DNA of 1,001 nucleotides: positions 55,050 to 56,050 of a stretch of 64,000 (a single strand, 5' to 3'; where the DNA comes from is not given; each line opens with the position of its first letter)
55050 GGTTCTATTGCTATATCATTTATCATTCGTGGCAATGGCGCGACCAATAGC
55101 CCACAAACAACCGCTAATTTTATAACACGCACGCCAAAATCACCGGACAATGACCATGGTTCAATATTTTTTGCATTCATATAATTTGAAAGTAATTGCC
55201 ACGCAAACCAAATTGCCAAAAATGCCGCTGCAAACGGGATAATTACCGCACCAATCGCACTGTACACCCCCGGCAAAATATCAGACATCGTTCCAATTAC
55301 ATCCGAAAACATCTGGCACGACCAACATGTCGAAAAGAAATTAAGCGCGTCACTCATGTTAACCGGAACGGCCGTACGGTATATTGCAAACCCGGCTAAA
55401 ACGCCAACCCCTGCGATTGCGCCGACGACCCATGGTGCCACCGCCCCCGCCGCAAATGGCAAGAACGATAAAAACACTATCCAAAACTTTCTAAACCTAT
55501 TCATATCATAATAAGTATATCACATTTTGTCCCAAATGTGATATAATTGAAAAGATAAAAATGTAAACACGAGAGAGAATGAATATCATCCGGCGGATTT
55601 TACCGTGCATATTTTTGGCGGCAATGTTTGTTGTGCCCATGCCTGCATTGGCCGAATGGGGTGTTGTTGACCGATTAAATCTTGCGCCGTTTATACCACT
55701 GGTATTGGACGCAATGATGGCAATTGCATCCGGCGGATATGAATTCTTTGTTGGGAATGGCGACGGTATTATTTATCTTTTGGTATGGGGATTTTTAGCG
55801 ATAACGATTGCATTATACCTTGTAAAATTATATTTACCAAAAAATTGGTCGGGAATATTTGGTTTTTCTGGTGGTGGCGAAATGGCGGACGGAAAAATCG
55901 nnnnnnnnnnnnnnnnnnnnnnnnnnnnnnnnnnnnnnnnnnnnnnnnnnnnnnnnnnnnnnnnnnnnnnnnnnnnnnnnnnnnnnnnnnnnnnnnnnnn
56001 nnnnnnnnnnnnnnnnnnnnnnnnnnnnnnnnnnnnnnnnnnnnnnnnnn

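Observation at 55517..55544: Perfect 11-bp inverted-repeat operator overlapping the -10 element of the membrane-protein operon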

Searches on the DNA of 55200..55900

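Call 60: search_rna_families(source=window, start=55200, end=55900, threshold=evalue, max_evalue=1)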
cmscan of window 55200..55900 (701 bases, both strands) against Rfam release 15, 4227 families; matches with E-value up to 1: 0.
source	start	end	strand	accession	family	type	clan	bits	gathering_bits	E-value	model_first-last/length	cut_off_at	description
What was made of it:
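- There is no Rfam match at E <= 1 (call 60).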
